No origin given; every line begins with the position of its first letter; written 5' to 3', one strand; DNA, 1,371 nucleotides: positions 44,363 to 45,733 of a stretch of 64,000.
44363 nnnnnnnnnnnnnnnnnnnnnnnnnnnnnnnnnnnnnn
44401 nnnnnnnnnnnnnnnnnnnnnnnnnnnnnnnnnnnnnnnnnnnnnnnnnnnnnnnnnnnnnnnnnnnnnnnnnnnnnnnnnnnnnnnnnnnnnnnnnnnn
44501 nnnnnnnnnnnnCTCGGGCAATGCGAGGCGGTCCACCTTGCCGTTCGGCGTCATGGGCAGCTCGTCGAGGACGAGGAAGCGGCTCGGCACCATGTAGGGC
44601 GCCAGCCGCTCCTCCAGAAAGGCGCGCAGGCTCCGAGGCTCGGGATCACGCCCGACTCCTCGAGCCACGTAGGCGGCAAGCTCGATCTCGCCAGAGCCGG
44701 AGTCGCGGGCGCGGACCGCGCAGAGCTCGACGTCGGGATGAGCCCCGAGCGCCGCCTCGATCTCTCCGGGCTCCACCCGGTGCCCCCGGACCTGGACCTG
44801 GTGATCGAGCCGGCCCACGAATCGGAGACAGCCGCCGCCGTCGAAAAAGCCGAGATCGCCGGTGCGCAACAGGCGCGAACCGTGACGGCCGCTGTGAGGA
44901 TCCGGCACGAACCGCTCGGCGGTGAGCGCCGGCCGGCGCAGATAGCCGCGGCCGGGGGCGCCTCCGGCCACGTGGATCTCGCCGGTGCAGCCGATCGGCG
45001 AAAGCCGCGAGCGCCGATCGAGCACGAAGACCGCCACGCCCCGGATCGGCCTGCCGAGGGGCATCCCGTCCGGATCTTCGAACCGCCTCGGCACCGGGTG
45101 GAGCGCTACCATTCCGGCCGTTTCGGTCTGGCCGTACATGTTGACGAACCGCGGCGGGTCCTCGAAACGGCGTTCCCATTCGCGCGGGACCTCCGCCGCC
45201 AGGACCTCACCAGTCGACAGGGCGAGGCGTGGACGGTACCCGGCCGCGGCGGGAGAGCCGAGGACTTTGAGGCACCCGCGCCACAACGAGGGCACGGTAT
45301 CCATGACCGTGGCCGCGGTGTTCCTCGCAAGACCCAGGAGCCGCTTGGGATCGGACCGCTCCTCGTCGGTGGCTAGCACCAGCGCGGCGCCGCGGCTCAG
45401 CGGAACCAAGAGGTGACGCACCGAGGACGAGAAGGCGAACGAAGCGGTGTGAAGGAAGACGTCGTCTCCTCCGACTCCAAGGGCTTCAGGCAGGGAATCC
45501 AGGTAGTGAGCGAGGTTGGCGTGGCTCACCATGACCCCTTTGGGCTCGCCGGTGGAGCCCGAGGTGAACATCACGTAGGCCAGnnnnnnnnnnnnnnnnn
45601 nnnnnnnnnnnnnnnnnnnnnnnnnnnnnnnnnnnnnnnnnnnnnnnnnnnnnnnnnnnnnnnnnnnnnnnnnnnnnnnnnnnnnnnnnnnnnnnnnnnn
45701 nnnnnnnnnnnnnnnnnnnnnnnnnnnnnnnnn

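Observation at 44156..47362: Subunit-opening C-like domain lacking both catalytic histidines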

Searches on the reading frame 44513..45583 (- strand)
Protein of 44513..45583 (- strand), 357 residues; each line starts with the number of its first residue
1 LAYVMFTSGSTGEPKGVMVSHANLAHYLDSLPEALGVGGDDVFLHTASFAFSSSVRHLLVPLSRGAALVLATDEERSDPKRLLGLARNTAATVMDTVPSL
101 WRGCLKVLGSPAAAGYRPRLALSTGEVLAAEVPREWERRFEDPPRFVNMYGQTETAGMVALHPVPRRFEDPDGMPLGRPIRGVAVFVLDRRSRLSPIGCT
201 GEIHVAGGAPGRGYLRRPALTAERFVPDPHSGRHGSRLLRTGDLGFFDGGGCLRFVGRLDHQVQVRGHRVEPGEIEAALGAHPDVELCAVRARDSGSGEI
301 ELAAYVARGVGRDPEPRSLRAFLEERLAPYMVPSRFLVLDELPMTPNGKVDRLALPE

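Call 57: find_homologous_proteins(query=window:44513-45583:-, max_evalue=1e-20)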
Query seq(357 aa) (357 aa): 2666 proteins with E <= 1e-20 among 8000 candidates; the best 120 are listed.
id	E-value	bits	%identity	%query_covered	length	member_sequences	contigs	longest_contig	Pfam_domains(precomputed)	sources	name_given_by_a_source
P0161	3.0e-99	351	53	99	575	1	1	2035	PF00550.32,PF00501.35,PF13193.13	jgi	jgi:amino acid adenylation domain-containing protein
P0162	1.0e-96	343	49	99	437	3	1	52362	PF00501.35,PF13193.13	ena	-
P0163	3.4e-96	341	48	100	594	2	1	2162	PF00550.32,PF00501.35,PF13193.13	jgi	jgi:aspartate racemase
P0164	1.0e-93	333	49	100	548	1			PF00501.35,PF13193.13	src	-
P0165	1.1e-93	333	45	100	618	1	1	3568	PF00550.32,PF00501.35,PF13193.13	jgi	jgi:amino acid adenylation domain-containing protein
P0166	1.7e-92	329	45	99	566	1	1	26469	PF00550.32,PF00501.35,PF13193.13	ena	-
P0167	7.8e-89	317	44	100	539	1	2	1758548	PF00550.32,PF00501.35,PF13193.13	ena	-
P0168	1.2e-88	316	45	100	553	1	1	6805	PF00550.32,PF00501.35,PF13193.13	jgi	jgi:amino acid adenylation domain-containing protein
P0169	3.4e-88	315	45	99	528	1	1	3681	PF00550.32,PF00501.35,PF13193.13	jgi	jgi:amino acid adenylation domain-containing protein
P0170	5.7e-86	307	44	99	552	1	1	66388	PF00550.32,PF00501.35,PF13193.13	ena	-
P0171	1.7e-85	306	45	95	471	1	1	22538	PF00550.32,PF00501.35,PF13193.13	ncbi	-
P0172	6.5e-85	304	43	100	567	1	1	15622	PF00501.35,PF13193.13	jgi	jgi:amino acid adenylation domain-containing protein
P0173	1.8e-84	302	45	90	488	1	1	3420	PF00550.32,PF00501.35,PF13193.13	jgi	jgi:acyl-coenzyme A synthetase/AMP-(fatty) acid ligase/acyl carrier protein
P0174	2.1e-84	302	43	100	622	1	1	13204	PF00550.32,PF00501.35,PF13193.13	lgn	-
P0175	4.0e-84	301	49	86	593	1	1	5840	PF00501.35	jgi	jgi:aspartate racemase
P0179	1.2e-81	293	49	87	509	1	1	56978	PF00501.35,PF13193.13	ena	-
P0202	2.4e-70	256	46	81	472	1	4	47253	PF00501.35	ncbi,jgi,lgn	jgi:amino acid adenylation domain-containing protein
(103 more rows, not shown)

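Call 59: find_encoding_contigs(protein=P0167, flank=8000, max_places=2)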
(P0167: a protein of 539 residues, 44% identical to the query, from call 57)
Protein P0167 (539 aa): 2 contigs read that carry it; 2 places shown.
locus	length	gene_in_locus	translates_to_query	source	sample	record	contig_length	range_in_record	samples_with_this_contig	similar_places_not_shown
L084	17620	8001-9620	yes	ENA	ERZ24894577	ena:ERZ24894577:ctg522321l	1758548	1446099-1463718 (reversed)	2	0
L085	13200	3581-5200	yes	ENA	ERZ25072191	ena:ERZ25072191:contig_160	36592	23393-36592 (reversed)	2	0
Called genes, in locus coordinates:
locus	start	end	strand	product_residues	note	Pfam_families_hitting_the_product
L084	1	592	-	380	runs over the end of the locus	PF00005:ABC_tran, PF13304:AAA_21 (faint), PF08402:TOBE_2 (weak)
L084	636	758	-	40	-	-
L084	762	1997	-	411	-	PF13546:DDE_5, PF01609:DDE_Tnp_1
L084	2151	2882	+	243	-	PF01177:Asp_Glu_race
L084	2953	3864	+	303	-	PF01522:Polysacc_deac_1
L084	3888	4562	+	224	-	PF00072:Response_reg, PF00486:Trans_reg_C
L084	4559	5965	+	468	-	PF00672:HAMP, PF00512:HisKA, PF02518:HATPase_c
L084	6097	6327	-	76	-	-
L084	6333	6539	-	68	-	-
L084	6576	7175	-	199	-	-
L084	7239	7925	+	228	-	PF00665:rve, PF13610:DDE_Tnp_IS240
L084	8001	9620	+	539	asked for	PF00501:AMP-binding, PF13193:AMP-binding_C, PF00550:PP-binding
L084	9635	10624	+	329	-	PF02668:TauD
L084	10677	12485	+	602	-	PF00664:ABC_membrane, PF00005:ABC_tran, PF13304:AAA_21 (faint)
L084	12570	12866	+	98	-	-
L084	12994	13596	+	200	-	PF03621:MbtH, PF02312:CBF_beta (weak)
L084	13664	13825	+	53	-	PF12759:HTH_Tnp_IS1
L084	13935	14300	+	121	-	PF13669:Glyoxalase_4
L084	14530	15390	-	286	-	PF13276:HTH_21, PF00665:rve, PF13683:rve_3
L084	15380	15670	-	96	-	PF01527:HTH_Tnp_1 (weak), PF13518:HTH_28 (weak)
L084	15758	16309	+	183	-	PF03330:DPBB_1, PF05036:SPOR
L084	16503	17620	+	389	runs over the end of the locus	PF00884:Sulfatase, PF01663:Phosphodiest (faint)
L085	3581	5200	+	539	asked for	PF00501:AMP-binding, PF13193:AMP-binding_C, PF00550:PP-binding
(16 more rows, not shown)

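Call 60: find_encoding_contigs(protein=P0202, flank=8000, max_places=2)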
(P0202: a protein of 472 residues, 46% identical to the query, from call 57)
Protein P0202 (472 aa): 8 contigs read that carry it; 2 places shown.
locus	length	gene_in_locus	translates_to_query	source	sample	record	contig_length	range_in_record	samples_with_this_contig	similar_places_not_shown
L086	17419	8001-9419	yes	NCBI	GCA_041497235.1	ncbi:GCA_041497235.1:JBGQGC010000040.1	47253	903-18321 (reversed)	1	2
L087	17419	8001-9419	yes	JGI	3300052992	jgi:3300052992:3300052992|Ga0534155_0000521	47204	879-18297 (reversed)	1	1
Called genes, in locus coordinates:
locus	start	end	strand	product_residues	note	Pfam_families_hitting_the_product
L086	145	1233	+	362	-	PF13439:Glyco_transf_4 (weak), PF13579:Glyco_trans_4_4 (weak), PF20706:GT4-conflict, PF00534:Glycos_transf_1, PF13692:Glyco_trans_1_4, PF13524:Glyco_trans_1_2 (weak)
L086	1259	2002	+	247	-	PF04116:FA_hydroxylase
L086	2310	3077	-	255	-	PF02630:SCO1-SenC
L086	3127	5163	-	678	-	PF07731:Cu-oxidase_2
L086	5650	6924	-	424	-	-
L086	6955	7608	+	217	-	-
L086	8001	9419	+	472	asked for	PF00501:AMP-binding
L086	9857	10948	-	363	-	PF03781:FGE-sulfatase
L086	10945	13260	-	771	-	PF00069:Pkinase, PF07714:PK_Tyr_Ser-Thr, PF03109:ABC1 (weak), PF03781:FGE-sulfatase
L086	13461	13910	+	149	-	PF09424:YqeY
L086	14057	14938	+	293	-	-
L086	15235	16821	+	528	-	PF02113:Peptidase_S13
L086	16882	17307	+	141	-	-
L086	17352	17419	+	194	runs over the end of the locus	PF13787:HXXEE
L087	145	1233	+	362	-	PF13439:Glyco_transf_4 (weak), PF13579:Glyco_trans_4_4 (weak), PF20706:GT4-conflict, PF00534:Glycos_transf_1, PF13692:Glyco_trans_1_4, PF13524:Glyco_trans_1_2 (weak)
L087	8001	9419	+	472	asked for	PF00501:AMP-binding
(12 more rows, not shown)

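Call 71: find_encoding_contigs(protein=P0170, flank=7000, max_places=1)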
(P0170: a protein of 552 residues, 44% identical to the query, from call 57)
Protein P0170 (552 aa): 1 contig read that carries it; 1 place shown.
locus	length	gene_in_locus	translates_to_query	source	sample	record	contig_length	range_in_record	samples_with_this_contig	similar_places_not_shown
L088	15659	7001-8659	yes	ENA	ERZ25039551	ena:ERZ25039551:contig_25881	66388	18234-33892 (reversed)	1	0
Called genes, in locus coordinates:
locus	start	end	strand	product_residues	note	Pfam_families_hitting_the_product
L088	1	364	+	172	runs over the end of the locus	-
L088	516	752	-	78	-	-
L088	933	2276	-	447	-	PF02776:TPP_enzyme_N, PF00205:TPP_enzyme_M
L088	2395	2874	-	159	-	PF17837:4PPT_N, PF01648:ACPS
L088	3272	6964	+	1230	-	PF00501:AMP-binding, PF13193:AMP-binding_C, PF00550:PP-binding, PF00668:Condensation, PF00501:AMP-binding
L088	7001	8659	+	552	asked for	PF00501:AMP-binding, PF13193:AMP-binding_C, PF00550:PP-binding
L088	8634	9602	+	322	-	PF02615:Ldh_2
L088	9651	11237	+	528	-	PF00501:AMP-binding, PF13193:AMP-binding_C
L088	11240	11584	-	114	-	-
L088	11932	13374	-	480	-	PF00550:PP-binding, PF00975:Thioesterase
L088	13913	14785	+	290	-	PF00685:Sulfotransfer_1 (faint), PF13469:Sulfotransfer_3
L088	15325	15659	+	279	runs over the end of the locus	PF00535:Glycos_transf_2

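Call 72: find_encoding_contigs(protein=P0179, flank=7000, max_places=1)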
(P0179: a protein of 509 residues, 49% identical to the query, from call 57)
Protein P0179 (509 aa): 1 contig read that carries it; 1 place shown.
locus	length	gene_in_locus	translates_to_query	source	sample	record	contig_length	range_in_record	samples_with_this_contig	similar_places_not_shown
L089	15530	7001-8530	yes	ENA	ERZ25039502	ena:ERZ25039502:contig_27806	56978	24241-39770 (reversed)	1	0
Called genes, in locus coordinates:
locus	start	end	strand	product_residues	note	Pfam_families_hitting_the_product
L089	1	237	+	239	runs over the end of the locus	PF00144:Beta-lactamase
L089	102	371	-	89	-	-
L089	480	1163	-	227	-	PF14219:DUF4328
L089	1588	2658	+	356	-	PF02776:TPP_enzyme_N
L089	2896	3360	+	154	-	PF02775:TPP_enzyme_C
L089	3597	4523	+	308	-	PF00501:AMP-binding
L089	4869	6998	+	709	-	PF13193:AMP-binding_C, PF00550:PP-binding, PF00668:Condensation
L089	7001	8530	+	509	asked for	PF00501:AMP-binding, PF13193:AMP-binding_C (faint)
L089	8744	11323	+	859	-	PF02615:Ldh_2, PF00501:AMP-binding, PF13193:AMP-binding_C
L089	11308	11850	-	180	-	-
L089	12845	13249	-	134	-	-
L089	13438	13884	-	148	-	-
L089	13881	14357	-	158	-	-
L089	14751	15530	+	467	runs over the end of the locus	PF03009:GDPD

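Call 73: find_encoding_contigs(protein=P0162, flank=7000, max_places=1)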
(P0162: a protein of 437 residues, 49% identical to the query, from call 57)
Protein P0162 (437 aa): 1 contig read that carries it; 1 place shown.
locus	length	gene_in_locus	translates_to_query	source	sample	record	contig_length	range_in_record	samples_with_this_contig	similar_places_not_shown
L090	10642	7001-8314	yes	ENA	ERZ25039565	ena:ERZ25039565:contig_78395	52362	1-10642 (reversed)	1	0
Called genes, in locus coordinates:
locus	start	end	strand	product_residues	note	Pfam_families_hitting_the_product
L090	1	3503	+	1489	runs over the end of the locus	PF00501:AMP-binding, PF13193:AMP-binding_C, PF00550:PP-binding, PF00975:Thioesterase, PF02776:TPP_enzyme_N, PF00205:TPP_enzyme_M, PF02775:TPP_enzyme_C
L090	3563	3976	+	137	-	PF00501:AMP-binding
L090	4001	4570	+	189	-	PF00501:AMP-binding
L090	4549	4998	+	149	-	PF13193:AMP-binding_C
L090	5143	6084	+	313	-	PF00550:PP-binding, PF00668:Condensation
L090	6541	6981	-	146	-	-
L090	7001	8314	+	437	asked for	PF00501:AMP-binding, PF13193:AMP-binding_C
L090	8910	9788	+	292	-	PF02615:Ldh_2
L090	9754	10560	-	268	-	PF01464:SLT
